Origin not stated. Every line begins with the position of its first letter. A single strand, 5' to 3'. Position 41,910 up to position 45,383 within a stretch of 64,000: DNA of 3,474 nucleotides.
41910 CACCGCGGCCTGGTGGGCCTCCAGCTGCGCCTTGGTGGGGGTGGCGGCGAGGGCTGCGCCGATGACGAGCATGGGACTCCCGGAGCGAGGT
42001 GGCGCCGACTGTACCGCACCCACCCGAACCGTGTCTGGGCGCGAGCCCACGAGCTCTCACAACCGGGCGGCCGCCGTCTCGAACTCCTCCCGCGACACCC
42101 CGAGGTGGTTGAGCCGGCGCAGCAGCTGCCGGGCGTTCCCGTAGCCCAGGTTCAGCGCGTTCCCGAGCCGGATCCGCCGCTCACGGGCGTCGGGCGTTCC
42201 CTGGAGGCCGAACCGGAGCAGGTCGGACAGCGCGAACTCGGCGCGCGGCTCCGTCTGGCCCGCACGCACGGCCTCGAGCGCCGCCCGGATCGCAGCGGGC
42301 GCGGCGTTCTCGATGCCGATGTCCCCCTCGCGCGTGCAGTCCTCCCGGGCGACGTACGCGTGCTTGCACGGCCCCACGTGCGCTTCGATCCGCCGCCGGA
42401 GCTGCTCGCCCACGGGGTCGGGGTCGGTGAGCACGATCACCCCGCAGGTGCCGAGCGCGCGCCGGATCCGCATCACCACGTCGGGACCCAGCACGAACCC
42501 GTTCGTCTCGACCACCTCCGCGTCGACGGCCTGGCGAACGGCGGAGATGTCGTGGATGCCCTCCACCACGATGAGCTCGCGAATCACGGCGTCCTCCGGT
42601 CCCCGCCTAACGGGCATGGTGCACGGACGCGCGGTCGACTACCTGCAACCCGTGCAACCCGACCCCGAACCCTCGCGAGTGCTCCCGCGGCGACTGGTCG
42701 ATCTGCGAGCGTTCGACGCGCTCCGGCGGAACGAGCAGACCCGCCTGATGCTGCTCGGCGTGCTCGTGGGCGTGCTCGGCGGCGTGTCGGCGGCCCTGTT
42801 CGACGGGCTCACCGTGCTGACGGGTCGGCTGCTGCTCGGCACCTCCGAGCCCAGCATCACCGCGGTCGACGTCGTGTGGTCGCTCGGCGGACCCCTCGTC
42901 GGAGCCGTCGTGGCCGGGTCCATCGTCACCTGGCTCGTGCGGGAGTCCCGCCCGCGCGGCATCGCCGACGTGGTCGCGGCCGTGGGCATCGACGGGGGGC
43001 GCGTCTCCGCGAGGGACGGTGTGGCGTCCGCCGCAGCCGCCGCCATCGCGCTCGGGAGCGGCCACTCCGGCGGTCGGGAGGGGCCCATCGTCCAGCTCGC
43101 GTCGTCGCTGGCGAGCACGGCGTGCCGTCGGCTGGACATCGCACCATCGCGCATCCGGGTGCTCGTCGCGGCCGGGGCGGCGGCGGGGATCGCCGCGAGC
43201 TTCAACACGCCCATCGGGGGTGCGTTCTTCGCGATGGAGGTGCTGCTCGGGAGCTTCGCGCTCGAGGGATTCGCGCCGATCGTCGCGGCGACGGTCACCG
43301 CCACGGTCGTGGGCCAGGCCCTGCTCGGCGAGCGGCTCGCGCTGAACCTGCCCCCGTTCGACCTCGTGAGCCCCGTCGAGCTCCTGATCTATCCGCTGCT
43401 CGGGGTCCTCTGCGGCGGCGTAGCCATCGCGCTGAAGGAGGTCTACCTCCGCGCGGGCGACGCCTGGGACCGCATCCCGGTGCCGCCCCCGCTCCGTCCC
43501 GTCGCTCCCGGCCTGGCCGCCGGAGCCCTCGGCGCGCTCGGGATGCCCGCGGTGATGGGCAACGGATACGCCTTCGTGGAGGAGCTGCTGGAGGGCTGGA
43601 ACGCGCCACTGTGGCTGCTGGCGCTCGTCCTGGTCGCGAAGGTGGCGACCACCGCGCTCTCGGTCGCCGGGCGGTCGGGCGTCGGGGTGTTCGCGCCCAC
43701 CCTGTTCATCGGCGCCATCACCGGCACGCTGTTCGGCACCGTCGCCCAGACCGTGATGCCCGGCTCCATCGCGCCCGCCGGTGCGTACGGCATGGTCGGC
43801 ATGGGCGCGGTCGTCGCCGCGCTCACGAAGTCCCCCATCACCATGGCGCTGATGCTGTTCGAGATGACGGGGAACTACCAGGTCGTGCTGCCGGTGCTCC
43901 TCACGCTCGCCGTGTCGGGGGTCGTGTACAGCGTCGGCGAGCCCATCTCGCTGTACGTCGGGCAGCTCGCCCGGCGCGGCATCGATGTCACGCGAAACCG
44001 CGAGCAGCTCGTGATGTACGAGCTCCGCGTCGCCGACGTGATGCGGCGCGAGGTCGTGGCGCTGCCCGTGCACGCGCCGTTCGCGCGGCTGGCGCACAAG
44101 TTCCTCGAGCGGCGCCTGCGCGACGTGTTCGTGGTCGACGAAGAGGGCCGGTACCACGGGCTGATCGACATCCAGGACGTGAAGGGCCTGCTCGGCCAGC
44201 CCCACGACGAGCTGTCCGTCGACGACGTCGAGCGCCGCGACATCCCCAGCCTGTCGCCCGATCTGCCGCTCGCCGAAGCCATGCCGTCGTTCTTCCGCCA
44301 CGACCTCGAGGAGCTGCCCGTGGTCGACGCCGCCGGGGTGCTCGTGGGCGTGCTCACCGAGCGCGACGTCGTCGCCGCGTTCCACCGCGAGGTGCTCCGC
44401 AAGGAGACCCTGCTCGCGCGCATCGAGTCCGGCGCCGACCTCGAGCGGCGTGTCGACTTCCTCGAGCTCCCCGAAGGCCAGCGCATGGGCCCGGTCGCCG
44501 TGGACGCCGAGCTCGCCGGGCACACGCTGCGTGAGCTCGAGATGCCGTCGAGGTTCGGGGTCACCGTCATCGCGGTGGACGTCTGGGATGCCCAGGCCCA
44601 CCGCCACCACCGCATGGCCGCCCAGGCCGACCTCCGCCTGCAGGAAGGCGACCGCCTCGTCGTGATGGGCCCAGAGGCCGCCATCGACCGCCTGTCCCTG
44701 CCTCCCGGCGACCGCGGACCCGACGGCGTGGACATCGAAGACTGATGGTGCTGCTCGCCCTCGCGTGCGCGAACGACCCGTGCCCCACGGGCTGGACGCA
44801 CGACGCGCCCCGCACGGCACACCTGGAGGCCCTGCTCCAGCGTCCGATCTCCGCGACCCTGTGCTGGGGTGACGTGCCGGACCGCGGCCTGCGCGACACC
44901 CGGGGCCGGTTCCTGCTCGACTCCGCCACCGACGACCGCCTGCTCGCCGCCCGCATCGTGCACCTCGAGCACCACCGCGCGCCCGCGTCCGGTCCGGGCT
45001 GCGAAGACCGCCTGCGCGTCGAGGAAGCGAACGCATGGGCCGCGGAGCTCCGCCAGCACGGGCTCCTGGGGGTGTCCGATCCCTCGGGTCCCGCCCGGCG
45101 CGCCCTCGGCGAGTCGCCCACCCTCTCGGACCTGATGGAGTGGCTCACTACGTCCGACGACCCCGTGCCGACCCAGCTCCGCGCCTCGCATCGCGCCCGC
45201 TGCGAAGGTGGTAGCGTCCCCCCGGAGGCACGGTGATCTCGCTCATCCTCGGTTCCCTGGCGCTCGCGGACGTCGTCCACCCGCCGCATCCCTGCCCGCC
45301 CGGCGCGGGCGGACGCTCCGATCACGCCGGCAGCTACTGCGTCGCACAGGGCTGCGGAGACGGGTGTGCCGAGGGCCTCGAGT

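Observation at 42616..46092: ClC channel translationally coupled to a lipoprotein and two paralogous Cys-rich MYXO-CTERM mini-proteins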

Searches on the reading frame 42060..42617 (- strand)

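Call 25: search_protein_families(library=pfam, proteins=[window:42060-42617:-], max_evalue=0.01)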
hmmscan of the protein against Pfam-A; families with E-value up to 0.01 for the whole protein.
window:42060-42617:- (186 aa): 3 families
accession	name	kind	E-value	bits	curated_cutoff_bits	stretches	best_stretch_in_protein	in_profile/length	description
PF13331.11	DUF4093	-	5.1e-26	91.5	25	1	99-182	1-85/86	Domain of unknown function (DUF4093)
PF01751.28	Toprim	-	4.9e-07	30.3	23.1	1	14-82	1-81/96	Toprim domain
PF13662.12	Toprim_4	-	0.00014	22.5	25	1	14-77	2-70/85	Toprim domain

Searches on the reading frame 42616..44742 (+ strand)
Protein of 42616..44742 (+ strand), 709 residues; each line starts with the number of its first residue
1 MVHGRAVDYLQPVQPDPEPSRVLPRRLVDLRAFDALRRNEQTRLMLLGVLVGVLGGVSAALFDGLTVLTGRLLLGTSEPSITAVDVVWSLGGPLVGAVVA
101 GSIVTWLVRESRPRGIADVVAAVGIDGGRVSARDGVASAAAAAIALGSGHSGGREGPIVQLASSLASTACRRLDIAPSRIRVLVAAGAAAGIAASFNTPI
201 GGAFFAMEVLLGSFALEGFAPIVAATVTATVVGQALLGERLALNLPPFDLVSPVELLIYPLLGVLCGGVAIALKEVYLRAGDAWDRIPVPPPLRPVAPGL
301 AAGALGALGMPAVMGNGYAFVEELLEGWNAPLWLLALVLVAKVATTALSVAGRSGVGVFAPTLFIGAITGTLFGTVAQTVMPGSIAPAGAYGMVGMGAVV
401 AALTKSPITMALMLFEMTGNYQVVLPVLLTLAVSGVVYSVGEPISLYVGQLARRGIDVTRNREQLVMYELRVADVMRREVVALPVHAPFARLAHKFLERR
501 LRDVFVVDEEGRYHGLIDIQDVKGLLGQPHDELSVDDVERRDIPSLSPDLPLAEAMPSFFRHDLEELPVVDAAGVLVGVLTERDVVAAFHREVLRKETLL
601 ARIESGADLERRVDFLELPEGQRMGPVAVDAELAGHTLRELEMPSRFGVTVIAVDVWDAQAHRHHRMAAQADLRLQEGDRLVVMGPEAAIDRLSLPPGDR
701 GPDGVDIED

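Call 3: search_protein_families(library=pfam, proteins=[window:42616-44742:+], max_evalue=1)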
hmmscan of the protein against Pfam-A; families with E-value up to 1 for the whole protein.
window:42616-44742:+ (709 aa): 3 families
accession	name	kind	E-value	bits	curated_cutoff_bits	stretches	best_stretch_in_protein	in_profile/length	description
PF00654.25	Voltage_CLC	-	7.7e-78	262.5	24.8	1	97-437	2-344/346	Voltage gated chloride channel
PF00571.33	CBS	-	5e-21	75.2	24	2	535-590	1-56/57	CBS domain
PF02080.26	TrkA_C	-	2.4e-11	43.8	27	1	627-693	6-66/71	TrkA-C domain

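Call 4: search_protein_families(library=ncbifam, proteins=[window:42616-44742:+], max_evalue=1)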
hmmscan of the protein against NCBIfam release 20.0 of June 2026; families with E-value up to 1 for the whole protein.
window:42616-44742:+ (709 aa): 22 families
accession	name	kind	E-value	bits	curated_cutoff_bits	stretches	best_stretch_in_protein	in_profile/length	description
NF002505.0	PRK01862.1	equivalog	4.4e-110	369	482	1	31-591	11-572/577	ClcB-like voltage-gated chloride channel protein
NF003640.0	PRK05277.1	equivalog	1.6e-51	175.5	350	1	37-451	26-447/471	H(+)/Cl(-) exchange transporter ClcA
NF002437.0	PRK01610.1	equivalog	6.8e-42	144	425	1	42-449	13-423/429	voltage-gated ClC-type chloride channel ClcB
NF041552.1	TF_PrdR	equivalog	4.2e-09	35.3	795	1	469-600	5-136/577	sigma-54 dependent transcriptional regulator PrdR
NF011447.0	PRK14869.2-3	equivalog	1.1e-08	34.2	522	2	532-604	67-138/540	putative manganese-dependent inorganic diphosphatase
NF053603.1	HhpR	exception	1.2e-06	27.9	520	1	469-588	60-182/282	CBS domain-containing high hydrostatic pressure regulator HhpR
NF011445.0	PRK14869.2-1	equivalog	2e-06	26.5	483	2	535-582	70-117/548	putative manganese-dependent inorganic diphosphatase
NF011449.0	PRK14869.2-5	equivalog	5.1e-06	25.8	411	2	469-523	66-121/451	putative manganese-dependent inorganic diphosphatase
NF011442.0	PRK14869.1-4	equivalog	2.1e-05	23.2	400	1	532-592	69-129/543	putative manganese-dependent inorganic diphosphatase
NF041630.1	CBS_CbpB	equivalog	7.1e-05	22.7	125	1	502-591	43-137/143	cyclic-di-AMP-binding protein CbpB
TIGR01186.1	proV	subfamily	0.00011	21.4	326.6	1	491-590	262-358/363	betaine/proline/choline family ABC transporter ATP-binding protein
NF038279.1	TF_CBS_SpxR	exception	0.00015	20.6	600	1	505-592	225-308/427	CBS-HotDog domain-containing transcription factor SpxR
TIGR00400.1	mgtE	equivalog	0.00016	20.6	232.75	1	504-592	170-254/450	magnesium transporter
NF011443.0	PRK14869.1-5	equivalog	0.00056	18.5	335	1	534-589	70-125/546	putative manganese-dependent inorganic diphosphatase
NF011446.0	PRK14869.2-2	equivalog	0.00065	18.2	601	1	535-583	78-126/576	putative manganese-dependent inorganic diphosphatase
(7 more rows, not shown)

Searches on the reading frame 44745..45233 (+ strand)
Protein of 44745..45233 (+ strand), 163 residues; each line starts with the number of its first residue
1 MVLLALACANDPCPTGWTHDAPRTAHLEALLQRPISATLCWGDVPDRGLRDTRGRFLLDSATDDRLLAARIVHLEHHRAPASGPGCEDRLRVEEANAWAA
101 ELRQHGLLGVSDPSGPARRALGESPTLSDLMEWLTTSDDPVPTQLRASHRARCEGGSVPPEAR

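Call 3: search_protein_families(library=pfam, proteins=[window:44745-45233:+], max_evalue=1)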
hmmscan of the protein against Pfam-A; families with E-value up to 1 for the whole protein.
window:44745-45233:+ (163 aa): 1 family
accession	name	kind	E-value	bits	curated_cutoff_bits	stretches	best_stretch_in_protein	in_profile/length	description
PF07533.21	BRK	-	0.071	13.3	23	0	123-136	22-35/44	BRK domain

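Call 4: search_protein_families(library=ncbifam, proteins=[window:44745-45233:+], max_evalue=1)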
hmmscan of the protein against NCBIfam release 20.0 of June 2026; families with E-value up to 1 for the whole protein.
window:44745-45233:+ (163 aa): 0 families

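Call 16: find_homologous_proteins(query=window:44745-45233:+, max_evalue=0.01)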
Query window:44745-45233:+ (163 aa): 2 proteins with E <= 0.01 among 341 candidates.
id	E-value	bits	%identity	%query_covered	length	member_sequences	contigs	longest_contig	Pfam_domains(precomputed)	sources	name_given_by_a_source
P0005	2.0e-104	365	100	100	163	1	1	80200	-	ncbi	ncbi:MAG: hypothetical protein R3F61_37015 [Myxococcota bacterium]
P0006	7.0e-34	135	60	71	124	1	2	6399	-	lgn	-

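Call 18: find_encoding_contigs(protein=P0006, flank=10000, max_places=6)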
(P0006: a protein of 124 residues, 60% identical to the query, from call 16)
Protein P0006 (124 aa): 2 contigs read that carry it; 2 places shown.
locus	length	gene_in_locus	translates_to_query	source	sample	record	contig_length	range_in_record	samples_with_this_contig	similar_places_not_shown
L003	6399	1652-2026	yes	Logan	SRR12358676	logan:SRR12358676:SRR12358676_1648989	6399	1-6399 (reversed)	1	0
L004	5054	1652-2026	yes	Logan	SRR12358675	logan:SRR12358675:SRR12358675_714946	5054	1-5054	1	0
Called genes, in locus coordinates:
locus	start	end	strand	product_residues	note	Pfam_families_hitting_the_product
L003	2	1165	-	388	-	?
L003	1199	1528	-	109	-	-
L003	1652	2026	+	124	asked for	-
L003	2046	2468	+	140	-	-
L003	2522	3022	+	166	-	-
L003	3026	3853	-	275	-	PF13560:HTH_31 (weak), PF14394:DUF4423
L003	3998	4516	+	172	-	-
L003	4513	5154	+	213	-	PF01618:MotA_ExbB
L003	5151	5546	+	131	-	PF02472:ExbD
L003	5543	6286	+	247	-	PF03544:TonB_C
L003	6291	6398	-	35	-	?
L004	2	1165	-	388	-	?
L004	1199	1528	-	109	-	-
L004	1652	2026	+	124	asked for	-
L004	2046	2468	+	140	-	-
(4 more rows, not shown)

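Call 38: search_solved_structures(query=A6, max_evalue=10, show_alignments=2)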
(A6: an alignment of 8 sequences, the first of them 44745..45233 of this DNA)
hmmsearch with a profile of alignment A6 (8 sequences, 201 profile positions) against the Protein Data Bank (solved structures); distinct sequences matched with E-value up to 10: 0.

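Call 39: search_protein_families(library=pfam, alignment_id=A6, max_evalue=1)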
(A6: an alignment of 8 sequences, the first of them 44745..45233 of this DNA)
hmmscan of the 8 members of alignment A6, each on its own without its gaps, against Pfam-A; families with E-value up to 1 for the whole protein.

A. member 1, window:44745-45233:+ (163 aa): 1 family
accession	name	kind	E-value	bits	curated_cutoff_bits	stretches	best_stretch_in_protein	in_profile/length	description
PF07533.21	BRK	-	0.071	13.3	23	0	123-136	22-35/44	BRK domain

B. families by the number of members that match (of 8 scanned): 3 families
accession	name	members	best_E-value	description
PF20573.4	DUF6782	2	0.018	Putative metallopeptidase family (DUF6782)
PF07533.21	BRK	1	0.071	BRK domain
PF18477.7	PIN_9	1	0.15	PIN like domain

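Call 44: find_homologous_proteins(query=A6, max_evalue=0.001)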
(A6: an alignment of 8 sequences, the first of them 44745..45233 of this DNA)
Query A6 (8 sequences) (163 aa, profile of the alignment): 15 proteins with E <= 0.001 among 8000 candidates.
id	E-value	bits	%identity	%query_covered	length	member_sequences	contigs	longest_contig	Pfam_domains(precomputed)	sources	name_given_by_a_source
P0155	4.2e-82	293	33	26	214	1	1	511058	-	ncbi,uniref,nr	ncbi:hypothetical protein [Polyangium sp. y55x31]|uniref:hypothetical protein n=1 Tax=Polyangium sp.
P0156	9.9e-80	285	29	47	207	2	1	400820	-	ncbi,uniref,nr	ncbi:hypothetical protein [Polyangium sorediatum]|uniref:Lipoprotein n=1 Tax=Polyangium sorediatum T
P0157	3.4e-79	283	29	43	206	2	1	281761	-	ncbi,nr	ncbi:hypothetical protein QHF83_05245 [Polyangium sp. 15x6]|nr:hypothetical protein [Polyangium sp. 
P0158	5.7e-79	283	27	47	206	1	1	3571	-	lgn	-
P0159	1.0e-78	282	30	47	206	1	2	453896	-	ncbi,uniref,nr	ncbi:hypothetical protein [Polyangium jinanense]|uniref:Uncharacterized protein n=1 Tax=Polyangium j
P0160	1.7e-77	278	27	47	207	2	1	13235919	-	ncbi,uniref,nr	ncbi:hypothetical protein [Polyangium mundeleinium]|uniref:Lipoprotein n=1 Tax=Polyangium mundeleini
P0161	4.3e-77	276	30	60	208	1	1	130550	-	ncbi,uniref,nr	ncbi:hypothetical protein [Polyangium sp. 6x1]|uniref:hypothetical protein n=1 Tax=Polyangium sp. 6x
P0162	5.6e-72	260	29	47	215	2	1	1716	-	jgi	jgi:hypothetical protein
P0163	9.3e-68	246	29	75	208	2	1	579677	-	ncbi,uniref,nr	ncbi:hypothetical protein [Polyangium spumosum]|uniref:Uncharacterized protein n=1 Tax=Polyangium sp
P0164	9.5e-65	236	28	64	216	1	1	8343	-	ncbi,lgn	-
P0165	3.7e-60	221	33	24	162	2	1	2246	-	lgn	-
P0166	1.9e-57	212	28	45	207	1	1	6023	-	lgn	-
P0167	1.0e-53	200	-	-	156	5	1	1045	-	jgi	-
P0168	9.9e-53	197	29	66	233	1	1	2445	-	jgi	jgi:hypothetical protein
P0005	6.9e-48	181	100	100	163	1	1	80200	-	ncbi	ncbi:MAG: hypothetical protein R3F61_37015 [Myxococcota bacterium]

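Call 57: predict_structure(alignment_id=A7)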
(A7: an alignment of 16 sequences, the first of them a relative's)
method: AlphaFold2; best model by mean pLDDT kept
length: 163 residues; sequences in the alignment: 16
mean_pLDDT: 89.0   pTM: 0.82
mean pLDDT of the five models: 89.0, 88.9, 88.3, 87.9, 82.4
residues with pLDDT >= 90: 120; 70-90: 26; 50-70: 9; < 50: 8
segments of 3 or more residues with pLDDT < 50: 1-6
pLDDT, mean of each block of 10 residues (from residue 1): 52 94 98 97 89 94 96 88 89 96 96 88 94 96 93 77 48
secondary structure, 60 per line:
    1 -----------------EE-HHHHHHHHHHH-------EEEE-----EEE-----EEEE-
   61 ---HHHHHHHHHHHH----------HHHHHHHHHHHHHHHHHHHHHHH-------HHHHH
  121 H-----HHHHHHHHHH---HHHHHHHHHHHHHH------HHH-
elements in order: H21-31 E39-42 E48-50 E56-59 H64-75 H86-108 H116-121 H127-136 H140-153

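Call 60: fold_search(model_id=the predicted structure, library=pdb)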
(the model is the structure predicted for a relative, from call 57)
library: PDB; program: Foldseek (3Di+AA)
matches with E <= 10: 71; with E <= 0.001: 0
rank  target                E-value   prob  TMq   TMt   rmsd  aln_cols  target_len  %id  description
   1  8exr_A                1.8e-01  0.28  0.28  0.20  16.2       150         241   10  Cryo-EM structure of S. aureus BlaR1 TM and zinc metalloprotease domain (released 2023-01-11)
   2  8ext_A                3.3e-01  0.33  0.26  0.10  11.5       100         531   12  Cryo-EM structure of S. aureus BlaR1 F284A mutant in complex with ampicillin (released 2023-01-11)
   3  8exq_A                4.2e-01  0.28  0.27  0.09  12.3       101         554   10  Cryo-EM structure of S. aureus BlaR1 with C1 symmetry (released 2023-01-11)
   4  8exp_A                5.0e-01  0.21  0.25  0.09  12.4       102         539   13  Cryo-EM structure of S. aureus BlaR1 with C2 symmetry (released 2023-01-11)
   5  8sln_A                7.9e-01  0.10  0.24  0.18  11.8       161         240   18  Crystal structure of Deinococcus geothermalis PprI complexed with ssDNA (released 2024-03-13)
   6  8exs_A                8.8e-01  0.21  0.28  0.10  11.8       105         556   13  Cryo-EM structure of S. aureus BlaR1 F284A mutant (released 2023-01-11)
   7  8exr_B                1.1e+00  0.18  0.28  0.17  11.3       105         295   13  Cryo-EM structure of S. aureus BlaR1 TM and zinc metalloprotease domain (released 2023-01-11)
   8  6cyy_A                1.2e+00  0.10  0.25  0.15  15.8       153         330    8  Mycobacterium tuberculosis transcriptional regulator (released 2019-04-17)
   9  3wtr                  1.4e+00  0.11  0.29  0.32  14.6       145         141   12  Crystal structure of E. coli YfcM bound to Co(II) (released 2015-04-01)
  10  7nfu_B                1.5e+00  0.05  0.19  0.15  15.4       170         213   12  Crystal structure of C-terminally truncated Geobacillus thermoleovorans nucleoid occlusion protein Noc (released 2021-02-17)
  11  5hnv                  1.6e+00  0.04  0.18  0.12  15.2       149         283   14  Crystal structure of PpkA (released 2017-01-25)
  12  7nfu_A                2.3e+00  0.04  0.21  0.17  15.7       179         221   12  Crystal structure of C-terminally truncated Geobacillus thermoleovorans nucleoid occlusion protein Noc (released 2021-02-17)
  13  5x1r                  2.5e+00  0.03  0.18  0.12  15.2       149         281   14  PpkA-294 apo form (released 2018-01-31)
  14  3dti                  2.6e+00  0.06  0.24  0.17  17.4       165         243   13  Crystal structure of the IRRE protein, a central regulator of DNA damage repair in deinococcaceae (released 2009-02-10)
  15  2wtv_A                2.8e+00  0.01  0.13  0.09  14.5       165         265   14  Aurora-A Inhibitor Structure (released 2010-01-26)
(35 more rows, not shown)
